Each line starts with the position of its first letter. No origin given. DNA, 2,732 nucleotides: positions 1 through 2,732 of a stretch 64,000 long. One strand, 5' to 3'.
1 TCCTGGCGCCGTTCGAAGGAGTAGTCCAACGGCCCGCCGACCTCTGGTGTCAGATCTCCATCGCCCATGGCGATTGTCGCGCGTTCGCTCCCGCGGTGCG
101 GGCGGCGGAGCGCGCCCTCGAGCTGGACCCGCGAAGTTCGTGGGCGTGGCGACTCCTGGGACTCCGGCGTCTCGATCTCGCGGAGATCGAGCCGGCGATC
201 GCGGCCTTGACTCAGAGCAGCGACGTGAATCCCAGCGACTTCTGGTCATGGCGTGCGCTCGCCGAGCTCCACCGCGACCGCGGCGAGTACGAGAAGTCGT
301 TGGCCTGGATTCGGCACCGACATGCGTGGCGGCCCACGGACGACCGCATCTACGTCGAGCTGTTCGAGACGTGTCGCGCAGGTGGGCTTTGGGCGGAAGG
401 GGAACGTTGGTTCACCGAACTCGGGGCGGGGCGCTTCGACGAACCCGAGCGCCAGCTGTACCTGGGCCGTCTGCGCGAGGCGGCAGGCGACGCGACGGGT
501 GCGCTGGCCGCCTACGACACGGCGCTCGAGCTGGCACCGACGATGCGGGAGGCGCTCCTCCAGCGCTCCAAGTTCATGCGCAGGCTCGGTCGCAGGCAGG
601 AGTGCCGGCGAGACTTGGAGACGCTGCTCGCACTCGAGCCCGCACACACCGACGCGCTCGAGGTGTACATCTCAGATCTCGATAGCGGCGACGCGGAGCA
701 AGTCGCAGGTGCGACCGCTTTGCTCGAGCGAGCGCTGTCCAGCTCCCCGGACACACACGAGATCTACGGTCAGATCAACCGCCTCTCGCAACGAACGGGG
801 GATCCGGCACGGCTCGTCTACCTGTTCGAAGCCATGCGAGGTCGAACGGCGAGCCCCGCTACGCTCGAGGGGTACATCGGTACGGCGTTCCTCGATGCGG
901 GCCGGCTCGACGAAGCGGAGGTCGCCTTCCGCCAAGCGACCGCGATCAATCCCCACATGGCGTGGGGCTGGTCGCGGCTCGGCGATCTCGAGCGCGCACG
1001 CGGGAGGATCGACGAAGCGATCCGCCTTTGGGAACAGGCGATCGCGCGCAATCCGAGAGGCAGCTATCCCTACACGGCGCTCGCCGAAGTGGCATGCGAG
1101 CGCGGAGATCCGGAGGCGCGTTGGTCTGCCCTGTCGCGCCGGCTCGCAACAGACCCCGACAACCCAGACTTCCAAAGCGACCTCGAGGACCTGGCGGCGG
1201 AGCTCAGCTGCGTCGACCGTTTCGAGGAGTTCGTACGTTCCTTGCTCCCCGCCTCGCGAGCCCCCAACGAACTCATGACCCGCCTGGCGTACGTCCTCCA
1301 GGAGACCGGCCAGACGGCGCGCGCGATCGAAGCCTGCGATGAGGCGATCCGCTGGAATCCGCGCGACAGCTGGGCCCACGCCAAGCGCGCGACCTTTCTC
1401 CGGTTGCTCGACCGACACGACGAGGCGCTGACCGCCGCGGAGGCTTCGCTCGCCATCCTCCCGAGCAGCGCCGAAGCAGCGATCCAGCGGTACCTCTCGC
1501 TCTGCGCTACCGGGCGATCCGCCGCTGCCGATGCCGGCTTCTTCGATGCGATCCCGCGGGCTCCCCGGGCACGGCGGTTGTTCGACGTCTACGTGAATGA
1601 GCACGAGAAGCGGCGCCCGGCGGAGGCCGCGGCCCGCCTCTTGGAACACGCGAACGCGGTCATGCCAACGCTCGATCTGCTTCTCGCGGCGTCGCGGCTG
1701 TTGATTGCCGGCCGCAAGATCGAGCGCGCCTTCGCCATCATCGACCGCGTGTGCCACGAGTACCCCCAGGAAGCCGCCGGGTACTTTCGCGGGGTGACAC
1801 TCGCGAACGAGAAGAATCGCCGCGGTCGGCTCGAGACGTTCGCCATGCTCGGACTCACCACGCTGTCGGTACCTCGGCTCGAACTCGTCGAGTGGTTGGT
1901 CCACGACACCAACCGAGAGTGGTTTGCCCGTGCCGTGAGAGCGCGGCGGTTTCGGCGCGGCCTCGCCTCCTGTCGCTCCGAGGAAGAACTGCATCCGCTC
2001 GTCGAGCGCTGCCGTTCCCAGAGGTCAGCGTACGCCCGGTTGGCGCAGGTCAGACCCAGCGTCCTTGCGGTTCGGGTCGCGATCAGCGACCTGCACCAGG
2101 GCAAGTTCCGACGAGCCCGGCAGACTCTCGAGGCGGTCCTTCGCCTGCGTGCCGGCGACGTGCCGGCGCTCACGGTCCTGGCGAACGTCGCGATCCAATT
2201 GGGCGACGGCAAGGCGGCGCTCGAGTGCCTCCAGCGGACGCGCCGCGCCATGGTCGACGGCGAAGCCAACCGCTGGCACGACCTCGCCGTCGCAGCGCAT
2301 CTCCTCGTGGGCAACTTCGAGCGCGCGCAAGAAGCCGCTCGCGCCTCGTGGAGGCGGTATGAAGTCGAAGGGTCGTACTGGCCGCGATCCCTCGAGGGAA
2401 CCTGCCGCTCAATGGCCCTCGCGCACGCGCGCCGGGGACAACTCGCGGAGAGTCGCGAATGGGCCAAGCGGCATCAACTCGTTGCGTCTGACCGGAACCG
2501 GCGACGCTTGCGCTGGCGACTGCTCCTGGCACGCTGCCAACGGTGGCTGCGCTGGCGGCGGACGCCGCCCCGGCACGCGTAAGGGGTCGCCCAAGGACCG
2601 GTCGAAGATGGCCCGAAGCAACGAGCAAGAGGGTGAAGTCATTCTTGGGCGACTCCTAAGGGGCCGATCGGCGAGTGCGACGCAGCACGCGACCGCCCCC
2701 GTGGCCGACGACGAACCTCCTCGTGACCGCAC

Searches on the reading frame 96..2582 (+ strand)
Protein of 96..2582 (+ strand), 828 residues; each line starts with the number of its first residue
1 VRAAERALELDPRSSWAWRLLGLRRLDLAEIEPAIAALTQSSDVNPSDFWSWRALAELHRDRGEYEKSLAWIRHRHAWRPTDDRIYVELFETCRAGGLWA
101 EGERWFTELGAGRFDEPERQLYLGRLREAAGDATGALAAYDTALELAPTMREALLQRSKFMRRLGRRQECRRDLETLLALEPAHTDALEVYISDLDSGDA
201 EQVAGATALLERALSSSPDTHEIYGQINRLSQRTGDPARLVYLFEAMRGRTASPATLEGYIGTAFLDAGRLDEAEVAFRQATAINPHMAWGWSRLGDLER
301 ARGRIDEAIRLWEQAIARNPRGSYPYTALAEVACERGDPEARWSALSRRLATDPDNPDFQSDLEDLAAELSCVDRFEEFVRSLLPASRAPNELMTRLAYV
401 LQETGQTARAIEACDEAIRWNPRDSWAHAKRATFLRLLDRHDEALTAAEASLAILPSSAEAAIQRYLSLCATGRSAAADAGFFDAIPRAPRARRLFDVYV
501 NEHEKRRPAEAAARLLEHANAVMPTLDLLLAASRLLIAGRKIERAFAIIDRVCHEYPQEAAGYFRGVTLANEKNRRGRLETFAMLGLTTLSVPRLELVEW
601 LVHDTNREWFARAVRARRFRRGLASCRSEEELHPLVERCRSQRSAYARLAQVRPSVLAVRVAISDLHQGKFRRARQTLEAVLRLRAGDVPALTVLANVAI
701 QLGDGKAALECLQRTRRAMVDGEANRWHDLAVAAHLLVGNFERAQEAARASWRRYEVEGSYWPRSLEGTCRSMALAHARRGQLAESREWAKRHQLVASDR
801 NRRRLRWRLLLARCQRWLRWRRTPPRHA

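Call 29: search_protein_families(library=pfam, proteins=[window:96-2582:+], max_evalue=0.001)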
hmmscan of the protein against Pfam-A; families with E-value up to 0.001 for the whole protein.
window:96-2582:+ (828 aa): 15 families
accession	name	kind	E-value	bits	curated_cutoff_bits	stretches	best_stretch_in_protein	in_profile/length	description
PF07719.23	TPR_2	-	2e-33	112.2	27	1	291-320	3-32/34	Tetratricopeptide repeat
PF14559.12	TPR_19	-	5.7e-29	100.7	25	2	266-330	2-66/68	Tetratricopeptide repeat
PF00515.34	TPR_1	-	3.5e-26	90.3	27.8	1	289-320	1-32/34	Tetratricopeptide repeat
PF13428.12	TPR_14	-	8.6e-26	88.2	23.5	1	290-331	2-43/44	Tetratricopeptide repeat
PF13431.12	TPR_17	-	1.5e-24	84.6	24.4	0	413-445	1-33/34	Tetratricopeptide repeat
PF13181.12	TPR_8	-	2e-18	65.3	25.7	0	393-423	3-33/34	Tetratricopeptide repeat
PF13414.12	TPR_11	-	6.7e-18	64.5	26.8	0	296-331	1-36/42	TPR repeat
PF13432.12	TPR_16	-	8.9e-16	58.4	32.7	2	262-320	4-61/65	Tetratricopeptide repeat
PF13424.12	TPR_12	-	1.7e-14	54.2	30.1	0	288-319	2-33/77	Tetratricopeptide repeat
PF23914.1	TPR_CcmH_CycH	-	2.1e-13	50.9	42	0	121-191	54-127/158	Cytochrome c-type biogenesis protein H TPR domain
PF13174.12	TPR_6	-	2.5e-10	40.7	26.3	0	294-320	5-31/33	Tetratricopeptide repeat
PF12895.13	ANAPC3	-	3.7e-07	30.8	27.2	0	666-715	34-82/82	Anaphase-promoting complex, cyclosome, subunit 3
PF13374.12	TPR_10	-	2.5e-05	24.6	27.5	0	294-318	7-31/42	Tetratricopeptide repeat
PF13176.12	TPR_7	-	0.00014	22.1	27.9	0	292-321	2-33/36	Tetratricopeptide repeat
PF01239.28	PPTA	-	0.00033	20.7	29.5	0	3-18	7-22/32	Protein prenyltransferase alpha subunit repeat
